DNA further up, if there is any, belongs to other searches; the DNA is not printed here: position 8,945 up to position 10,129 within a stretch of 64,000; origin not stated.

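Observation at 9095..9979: Cys/Trp-rich protein with a repetitive hydrophobic N-terminal half and a metzincin-like domain carrying QExxH instead of HExxH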

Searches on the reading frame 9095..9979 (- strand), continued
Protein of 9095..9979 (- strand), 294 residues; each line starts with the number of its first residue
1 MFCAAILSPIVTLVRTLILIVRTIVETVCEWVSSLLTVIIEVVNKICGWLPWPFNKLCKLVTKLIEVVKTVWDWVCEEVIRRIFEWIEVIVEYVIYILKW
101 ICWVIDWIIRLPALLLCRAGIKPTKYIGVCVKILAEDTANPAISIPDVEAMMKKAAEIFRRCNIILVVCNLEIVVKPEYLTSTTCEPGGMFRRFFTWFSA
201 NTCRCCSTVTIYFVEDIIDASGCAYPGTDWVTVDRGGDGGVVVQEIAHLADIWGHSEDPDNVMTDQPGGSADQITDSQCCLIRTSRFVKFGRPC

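Call 23: search_protein_families(library=pfam, proteins=[P0185, P0221, P0246, P0197, P0149, P0172, P0199, P0237, P0183, P0229], max_evalue=0.01)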
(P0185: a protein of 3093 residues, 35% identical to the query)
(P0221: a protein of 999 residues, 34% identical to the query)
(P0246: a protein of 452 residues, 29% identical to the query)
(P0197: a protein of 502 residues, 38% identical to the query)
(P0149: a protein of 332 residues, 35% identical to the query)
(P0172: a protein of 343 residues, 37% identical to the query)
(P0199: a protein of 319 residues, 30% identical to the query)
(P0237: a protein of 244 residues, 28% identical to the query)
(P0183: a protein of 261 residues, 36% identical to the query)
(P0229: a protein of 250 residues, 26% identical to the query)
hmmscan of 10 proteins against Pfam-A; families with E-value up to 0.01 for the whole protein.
P0185 (3093 aa): 11 families
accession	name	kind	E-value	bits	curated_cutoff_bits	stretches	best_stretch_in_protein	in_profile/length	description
PF17210.9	SdrD_B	-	3e-105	346.7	29.7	6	978-1087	3-112/112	SdrD B-like domain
PF13620.12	CarboxypepD_reg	-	4.1e-25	88.4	32.3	3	998-1061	13-75/82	Carboxypeptidase regulatory-like domain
PF19081.6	Ig_7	-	2.4e-24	85.9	27.3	0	2255-2330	4-84/84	Ig-like domain CHU_C associated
PF13844.12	Glyco_transf_41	-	3.5e-17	62.3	25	0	2260-2288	449-477/543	Glycosyl transferase family 41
PF17802.7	SpaA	-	1.2e-11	45.1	23.1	1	996-1049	13-68/91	Prealbumin-like fold domain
PF11974.14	bMG3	-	8.8e-10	38.9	34.9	0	995-1028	25-57/103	Bacterial alpha-2-macroglobulin MG3 domain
PF01060.29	TTR-52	-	1.3e-05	26.1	24.9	0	1686-1705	27-46/79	Transthyretin-like family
PF22898.2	NOMO1-like_1st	-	0.0014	19.1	27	0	999-1066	12-79/85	BOS complex subunit NOMO1-like, first beta sandwich domain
PF10670.15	DUF4198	-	0.0023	18.5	34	0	1246-1272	183-206/209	Domain of unknown function (DUF4198)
PF13715.12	CarbopepD_reg_2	-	0.004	17.6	32.2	0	998-1041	13-52/88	CarboxypepD_reg-like domain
PF20598.4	DUF6795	-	0.0067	17.2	27.4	0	1678-1704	19-45/103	Domain of unknown function (DUF6795)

P0221 (999 aa): 3 families
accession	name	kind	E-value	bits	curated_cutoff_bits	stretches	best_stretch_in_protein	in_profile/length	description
PF18885.6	DUF5648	-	7.9e-147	483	25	9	143-258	1-116/134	Domain of unknown function (DUF5648)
PF06458.18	MucBP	-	2e-08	35.3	23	0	359-387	28-54/63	MucBP domain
PF09250.16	Prim-Pol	-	0.0013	19.7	22.8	0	239-299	87-149/158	Bifunctional DNA primase/polymerase, N-terminal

P0246 (452 aa): 0 families

P0197 (502 aa): 0 families

P0149 (332 aa): 1 family
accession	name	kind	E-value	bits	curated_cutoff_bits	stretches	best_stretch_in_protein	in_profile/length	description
PF05184.20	SapB_1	-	8.8e-05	22.9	25.2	0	36-53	21-38/38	Saposin-like type B, region 1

P0172 (343 aa): 0 families

P0199 (319 aa): 4 families
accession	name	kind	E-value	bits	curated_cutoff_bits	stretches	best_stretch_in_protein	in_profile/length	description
PF13688.12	Reprolysin_5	-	2.1e-07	31.8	27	1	155-300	25-169/196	Metallo-peptidase family M12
PF13582.12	Reprolysin_3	-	6.1e-06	27.2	22.4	1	158-285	3-122/123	Metallo-peptidase family M12B Reprolysin-like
PF02031.22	Peptidase_M7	-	0.0014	19.2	25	1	258-315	67-126/133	Streptomyces extracellular neutral proteinase (M7) family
PF00413.30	Peptidase_M10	-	0.0018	18.6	24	1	273-294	112-133/159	Matrixin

P0237 (244 aa): 1 family
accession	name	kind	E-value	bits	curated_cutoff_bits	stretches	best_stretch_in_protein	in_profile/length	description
PF00413.30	Peptidase_M10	-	0.0022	18.3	24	1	195-222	110-137/159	Matrixin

P0183 (261 aa): 6 families
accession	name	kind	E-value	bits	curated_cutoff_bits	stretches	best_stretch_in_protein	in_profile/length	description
PF00857.26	Isochorismatase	-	4.3e-14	53.4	27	1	10-77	1-86/175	Isochorismatase domain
PF04311.20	DUF459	-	4.4e-05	23.4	27.2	1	72-124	16-71/197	Protein of unknown function (DUF459)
PF13688.12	Reprolysin_5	-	0.00011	22.9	27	1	158-251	92-169/196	Metallo-peptidase family M12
PF13472.12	Lipase_GDSL_2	-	0.00025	22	32.9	1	65-142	17-94/178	GDSL-like Lipase/Acylhydrolase family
PF00413.30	Peptidase_M10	-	0.0018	18.6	24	1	209-239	110-140/159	Matrixin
PF13583.11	Reprolysin_4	-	0.0082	16.3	22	0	159-243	93-164/203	Metallo-peptidase family M12B Reprolysin-like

P0229 (250 aa): 2 families
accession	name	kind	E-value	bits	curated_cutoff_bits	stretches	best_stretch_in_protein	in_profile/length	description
PF01400.30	Astacin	-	0.0023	18.1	22.5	1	201-221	79-99/189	Astacin (Peptidase family M12A)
PF00413.30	Peptidase_M10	-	0.0032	17.8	24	1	204-226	112-134/159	Matrixin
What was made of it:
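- P0199 is above the Pfam cut-offs (call 23).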

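Call 26: predict_structure(alignment_id=A2)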
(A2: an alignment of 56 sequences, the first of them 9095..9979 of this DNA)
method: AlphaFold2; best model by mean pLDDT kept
length: 294 residues; sequences in the alignment: 56
mean_pLDDT: 90.5   pTM: 0.78
mean pLDDT of the five models: 90.5, 89.7, 88.7, 88.5, 85.0
residues with pLDDT >= 90: 188; 70-90: 101; 50-70: 5; < 50: 0
segments of 3 or more residues with pLDDT < 50: none
pLDDT, mean of each block of 10 residues (from residue 1): 75 85 90 93 90 89 93 90 86 85 84 92 95 93 96 97 95 95 87 88 82 94 90 94 96 93 92 95 91 86
secondary structure, 60 per line:
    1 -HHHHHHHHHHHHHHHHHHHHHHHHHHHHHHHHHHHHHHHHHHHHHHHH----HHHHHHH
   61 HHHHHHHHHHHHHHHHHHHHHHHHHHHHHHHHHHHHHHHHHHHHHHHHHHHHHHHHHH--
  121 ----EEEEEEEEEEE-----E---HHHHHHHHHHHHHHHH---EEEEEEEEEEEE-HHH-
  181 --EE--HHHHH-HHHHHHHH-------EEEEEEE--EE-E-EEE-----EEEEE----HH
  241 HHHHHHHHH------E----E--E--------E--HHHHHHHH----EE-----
elements in order: H2-49 H54-118 E125-135 H145-160 E164-175 H187-191 H193-200 E208-214 E222-224 E230-234 H239-249 H276-283
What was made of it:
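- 9833..9976 (-): Helix 1 of the N-terminal hairpin (residues 2-49). It carries C3, C29 and C47. AF2 secondary structure H2-49, block pLDDT 75-93 (call 26).
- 9821..9832 (-): Hairpin turn L50-P51-W52-P53, within the conserved W-L-P-W-P motif. The AF2 model breaks the helix at 50-53 (call 26).
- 9626..9820 (-): Helix 2 of the hairpin (residues 54-118). It carries C58, C76, C102 and C117. AF2 H54-118 (call 26).
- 9098..9625 (-): Metzincin-fold catalytic domain (residues 119-294). The AF2 topology is beta-alpha-beta-(alpha)-beta-beta-beta-alpha...alpha (call 26).
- On Metzincin clan (MA(M)): AF2 elements E125-135, H145-160, E164-175, E208-214, E222-224, E230-234, H239-249, H276-283 (call 26).
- Structure: AF2 pLDDT 90.5, pTM 0.78, with helices 2-49 and 54-118 followed by an alpha/beta domain (call 26).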

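Call 27: find_encoding_contigs(protein=window:9095-9979:-, flank=6000, max_places=6)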
Protein window:9095-9979:- (294 aa): 13 contigs read that carry it; 6 places shown.
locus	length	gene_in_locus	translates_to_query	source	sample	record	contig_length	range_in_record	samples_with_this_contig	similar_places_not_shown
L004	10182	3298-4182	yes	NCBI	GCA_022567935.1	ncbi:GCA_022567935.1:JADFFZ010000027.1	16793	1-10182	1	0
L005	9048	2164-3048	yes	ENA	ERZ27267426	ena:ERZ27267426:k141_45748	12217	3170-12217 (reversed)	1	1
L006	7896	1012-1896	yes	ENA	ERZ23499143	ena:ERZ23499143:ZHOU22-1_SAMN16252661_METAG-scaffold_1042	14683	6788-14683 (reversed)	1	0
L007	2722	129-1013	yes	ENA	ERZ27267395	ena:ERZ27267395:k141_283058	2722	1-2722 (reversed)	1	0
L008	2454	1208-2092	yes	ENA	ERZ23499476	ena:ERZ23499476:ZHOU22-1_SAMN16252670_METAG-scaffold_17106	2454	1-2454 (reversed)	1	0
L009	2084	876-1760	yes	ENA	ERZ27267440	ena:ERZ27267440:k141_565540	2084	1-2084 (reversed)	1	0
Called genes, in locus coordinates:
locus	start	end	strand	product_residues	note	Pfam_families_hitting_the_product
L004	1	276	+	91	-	?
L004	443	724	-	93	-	-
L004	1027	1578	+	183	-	-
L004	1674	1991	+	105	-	PF08755:YccV-like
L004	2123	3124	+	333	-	PF08240:ADH_N, PF00107:ADH_zinc_N, PF13602:ADH_zinc_N_2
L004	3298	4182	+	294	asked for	-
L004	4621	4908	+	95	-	PF01371:Trp_repressor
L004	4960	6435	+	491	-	PF04715:, PF00425:Chorismate_bind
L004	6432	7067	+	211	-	PF00117:GATase, PF07722:Peptidase_C26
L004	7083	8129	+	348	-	PF00793:DAHP_synth_1, PF03102:NeuB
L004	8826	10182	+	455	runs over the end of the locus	PF07396:Porin_O_P (weak)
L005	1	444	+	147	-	?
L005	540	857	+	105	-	PF08755:YccV-like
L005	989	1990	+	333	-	PF08240:ADH_N, PF00107:ADH_zinc_N, PF13602:ADH_zinc_N_2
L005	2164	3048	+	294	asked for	-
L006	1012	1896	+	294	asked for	-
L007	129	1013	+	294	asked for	-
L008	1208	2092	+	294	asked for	-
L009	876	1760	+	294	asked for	-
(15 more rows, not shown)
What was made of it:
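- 9095..9979 (-): Complete gene: 294-aa protein plus stop codon (9095-9097). It appears monocistronic. An identical protein is found on 13 contigs, including NCBI GCA_022567935.1 (call 27).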

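Call 30: find_related_loci(query=A2, collection=genome_contigs, flank=5000)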
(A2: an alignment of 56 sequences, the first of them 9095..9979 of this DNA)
Query A2 (294 aa) in genome_contigs; peptide patterns used: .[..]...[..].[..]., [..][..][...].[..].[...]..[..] (x = any residue, [..] = any of these).
99 stretches matched a pattern; 21 encode a relative of the query (tblastn E <= 1e-3); 21 distinct loci.
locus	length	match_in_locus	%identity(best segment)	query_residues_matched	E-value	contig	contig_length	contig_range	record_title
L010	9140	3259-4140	71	1-294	2e-145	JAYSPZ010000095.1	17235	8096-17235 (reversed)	MAG: Gammaproteobacteria bacterium isolate GFS_11616 GFS_11616_94, whole genome shotgun sequence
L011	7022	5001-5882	69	1-294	3e-137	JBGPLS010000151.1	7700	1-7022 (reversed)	MAG: Gemmatimonadaceae bacterium isolate OBJ_0618_7090110_256 k141_9047455_length_7700_cov_18.5167, whole genome shotgun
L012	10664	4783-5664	65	1-294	1e-131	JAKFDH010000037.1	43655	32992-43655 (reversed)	MAG: Massilia sp. isolate LC042 contig-124_651, whole genome shotgun sequence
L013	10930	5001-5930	62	1-294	5e-130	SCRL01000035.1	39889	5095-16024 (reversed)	MAG: Gammaproteobacteria bacterium isolate FW104_bin.7 FW104_bin.7-5905, whole genome shotgun sequence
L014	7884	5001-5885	63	1-294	3e-130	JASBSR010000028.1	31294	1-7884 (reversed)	MAG: Gammaproteobacteria bacterium isolate BWSM_144 k141_1351427, whole genome shotgun sequence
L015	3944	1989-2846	59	1-287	7e-113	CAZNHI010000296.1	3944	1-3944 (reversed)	MAG TPA_asm: uncultured Dehalococcoidia bacterium isolate SRP136066_co1_19 genome assembly, contig: NODE_44504_length_39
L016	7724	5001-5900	55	2-293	2e-101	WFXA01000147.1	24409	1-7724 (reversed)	MAG: Flavobacteriaceae bacterium isolate S141_30 k151_270390, whole genome shotgun sequence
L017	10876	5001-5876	52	1-287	4e-101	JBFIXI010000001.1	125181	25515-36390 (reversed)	MAG: Acidimicrobiia bacterium isolate Mix_sand14.2021.12.D.36 k141_2579381_length_125181_cov_15.3833, whole genome shotg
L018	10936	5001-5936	45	2-291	6e-94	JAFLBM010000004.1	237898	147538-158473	MAG: Chitinophagales bacterium isolate UWPOB_CHIT5 gnl_X_OMANHLCP_4, whole genome shotgun sequence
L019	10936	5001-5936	45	2-291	6e-94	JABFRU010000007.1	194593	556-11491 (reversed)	MAG: Chitinophagaceae bacterium isolate S-RSF-IL-01 seq_3, whole genome shotgun sequence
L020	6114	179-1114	45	2-291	4e-93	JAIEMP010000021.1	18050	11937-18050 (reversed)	MAG: Chitinophagaceae bacterium isolate co.spades.CONCOCT.2.5kb_093 c_000000000138, whole genome shotgun sequence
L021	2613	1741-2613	50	1-286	3e-95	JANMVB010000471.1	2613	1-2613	MAG: Ferruginibacter sp. isolate SOY_1_B_metabat.131 SOY_1_B_k141_2847053, whole genome shotgun sequence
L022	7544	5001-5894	47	15-291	2e-90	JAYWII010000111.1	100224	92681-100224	MAG: Chitinophagaceae bacterium isolate GLR81_GL56_UP_2_metabinner_1 GLR81_GL56_UP_2_metabinner_1_110, whole genome shot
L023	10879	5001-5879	43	2-290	3e-79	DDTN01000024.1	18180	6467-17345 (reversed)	MAG TPA_asm: Proteobacteria bacterium UBA2363 UBA2363_contig_2678, whole genome shotgun sequence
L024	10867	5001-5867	44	3-287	1e-76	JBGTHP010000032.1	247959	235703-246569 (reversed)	MAG: Acidimicrobiia bacterium isolate JTS-RE241 k141_278618, whole genome shotgun sequence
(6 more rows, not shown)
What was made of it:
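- Horizontal transfer: 21 loci in MAGs of Gamma-, Beta- and Alphaproteobacteria, Gemmatimonadota, Chloroflexota, Bacteroidota and Actinomycetota at up to 71% identity (call 30).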

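Call 31: fold_search(model_id=the predicted structure, library=pdb)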
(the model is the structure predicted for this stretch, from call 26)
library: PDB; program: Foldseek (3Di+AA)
matches with E <= 10: 186; with E <= 0.001: 61
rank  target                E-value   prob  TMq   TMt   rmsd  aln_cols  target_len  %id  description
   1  4j4m_A                2.3e-05  1.00  0.42  0.60   4.4       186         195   14  Crystal structure of TM-1, a Trimeresurus mucrosquamatus venom metalloproteinase (released 2013-07-10)
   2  1wni                  2.4e-05  1.00  0.42  0.59   4.3       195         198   13  Crystal Structure of H2-Proteinase (released 2004-08-17)
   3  3hdb_A                2.5e-05  1.00  0.40  0.30   4.5       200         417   16  Crystal structure of AaHIV, A metalloproteinase from venom of Agkistrodon Acutus (released 2009-08-11)
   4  4dd8_D                3.8e-05  1.00  0.42  0.57   4.8       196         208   13  ADAM-8 metalloproteinase domain with bound batimastat (released 2012-06-06)
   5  1kuf                  3.8e-05  1.00  0.40  0.56   5.0       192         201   13  High-resolution Crystal Structure of a Snake Venom Metalloproteinase from Taiwan Habu (released 2002-07-03)
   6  1dth_A                3.8e-05  1.00  0.42  0.58   4.4       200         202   14  METALLOPROTEASE (released 1997-02-12)
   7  1iag                  5.3e-05  1.00  0.42  0.59   3.9       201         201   14  FIRST STRUCTURE OF A SNAKE VENOM METALLOPROTEINASE: A PROTOTYPE FOR MATRIX METALLOPROTEINASES(SLASH)COLLAGENASES (released 1994-08-31)
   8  2e3x_A                5.6e-05  1.00  0.43  0.32   3.8       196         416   13  Crystal structure of Russell's viper venom metalloproteinase (released 2007-12-11)
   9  1kug_A                7.0e-05  1.00  0.40  0.56   4.8       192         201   12  Crystal Structure of a Taiwan Habu Venom Metalloproteinase complexed with its endogenous inhibitor pENW (released 2002-07-10)
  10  7pou_A                7.4e-05  1.00  0.41  0.36   4.8       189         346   13  Crystal structure of profragilysin-3 (proBFT-3) from Bacteroides fragilis in complex with hesperetin. (released 2022-09-14)
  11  7poq_A                7.9e-05  1.00  0.42  0.36   4.1       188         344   13  Crystal structure of profragilysin-3 (proBFT-3) from Bacteroides fragilis in complex with foliosidine in P41212. (released 2022-09-14)
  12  1bud                  7.9e-05  1.00  0.37  0.52   5.6       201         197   13  ACUTOLYSIN A FROM SNAKE VENOM OF AGKISTRODON ACUTUS AT PH 5.0 (released 1999-09-07)
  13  7poq_B                8.3e-05  1.00  0.40  0.35   4.3       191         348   13  Crystal structure of profragilysin-3 (proBFT-3) from Bacteroides fragilis in complex with foliosidine in P41212. (released 2022-09-14)
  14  4dd8_A                8.8e-05  1.00  0.41  0.58   4.6       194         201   11  ADAM-8 metalloproteinase domain with bound batimastat (released 2012-06-06)
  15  7pou_B                8.8e-05  1.00  0.42  0.36   4.7       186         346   14  Crystal structure of profragilysin-3 (proBFT-3) from Bacteroides fragilis in complex with hesperetin. (released 2022-09-14)
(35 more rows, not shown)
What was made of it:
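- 9098..9625 (-): Foldseek PDB best hits are snake-venom metalloproteinases, ADAM8 and fragilysin (E 2e-5, TM 0.6 on the target; call 31).
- On Metzincin clan (MA(M)): 61 PDB matches at E<=0.001, the top 50 all metzincins (call 31).
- Closest known: Adamalysin/reprolysin catalytic domains. Same: They are the best structural matches to the C-domain (E 2e-5 to 2e-4, TM about 0.6 on the target; call 31).
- Closest known: Adamalysin/reprolysin catalytic domains. Different: Sequence identity is 8-16% (call 31).
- Closest known: Pappalysin/ulilysin. Same: PAPP-A appears among the Foldseek hits (ranks 36 and 46, E about 3e-4; call 31).
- All the closest structural relatives are secreted enzymes (call 31; their secretion is general knowledge).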

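Call 37: search_protein_families(library=phrogs, proteins=[window:9095-9979:-, P0199, P0237], max_evalue=0.1)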
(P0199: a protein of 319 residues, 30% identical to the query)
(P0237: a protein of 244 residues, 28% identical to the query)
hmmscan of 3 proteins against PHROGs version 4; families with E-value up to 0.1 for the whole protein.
window:9095-9979:- (294 aa): 4 families
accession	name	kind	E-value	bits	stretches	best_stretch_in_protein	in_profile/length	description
phrog_4372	-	tail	0.0012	17.3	1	5-98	1158-1248/1681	tail length tape measure protein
phrog_9570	-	tail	0.013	15.4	1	21-94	262-335/689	tail length tape measure protein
phrog_28083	-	unknown function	0.017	14.7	1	4-66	530-591/830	-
phrog_4200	-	tail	0.025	14.1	1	5-105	431-525/732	tail length tape measure protein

P0199 (319 aa): 9 families
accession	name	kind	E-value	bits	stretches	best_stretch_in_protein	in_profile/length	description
phrog_5493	-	tail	0.021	14.1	1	46-119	785-856/1102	tail length tape measure protein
phrog_2662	-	head and packaging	0.027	14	1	8-127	492-584/717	portal protein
phrog_1204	-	tail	0.027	13.3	1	45-124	896-968/1483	tail protein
phrog_4372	-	tail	0.029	12.7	1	45-128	1180-1257/1681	tail length tape measure protein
phrog_38297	-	unknown function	0.03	15.2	1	36-180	30-172/252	-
phrog_971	-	lysis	0.04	13.5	1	36-130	589-689/1338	endolysin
phrog_1272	-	tail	0.08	11.6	1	43-128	960-1021/1606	tail length tape measure protein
phrog_305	-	tail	0.084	12.4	1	47-116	433-637/1001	tail length tape measure protein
phrog_4197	-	tail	0.088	11.4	0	35-145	950-1038/1783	tail length tape measure protein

P0237 (244 aa): 3 families
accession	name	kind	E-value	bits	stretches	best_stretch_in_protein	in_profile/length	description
phrog_1535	-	tail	0.00095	18.4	1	2-58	988-1048/1152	tail length tape measure protein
phrog_167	-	tail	0.0065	15.2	1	1-45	966-1010/1555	tail length tape measure protein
phrog_58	-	tail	0.011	15.1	1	2-54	864-921/1544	tail length tape measure protein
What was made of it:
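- Tried and rejected: PHROGs gave weak tape-measure hits that I read as helical low-complexity similarity (call 37).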

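Call 38: search_protein_families(library=padloc, proteins=[window:9095-9979:-, P0199, P0237], max_evalue=0.1)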
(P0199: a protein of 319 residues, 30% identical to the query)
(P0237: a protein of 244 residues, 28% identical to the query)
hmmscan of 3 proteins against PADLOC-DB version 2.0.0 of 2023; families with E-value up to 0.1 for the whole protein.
window:9095-9979:- (294 aa): 0 families

P0199 (319 aa): 3 families
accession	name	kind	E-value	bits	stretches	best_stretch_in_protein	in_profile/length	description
PDLC02740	PbeC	-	0.017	11.9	1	123-187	172-236/648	PbeC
PDLC04699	PDC-M53B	-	0.028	12.3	1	38-102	17-81/188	-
PDLC03839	LeoA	-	0.052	10.6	1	6-121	355-456/559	-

P0237 (244 aa): 0 families
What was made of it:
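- There are no PADLOC hits (call 38).
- Tried and rejected: PADLOC gave nothing (call 38).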
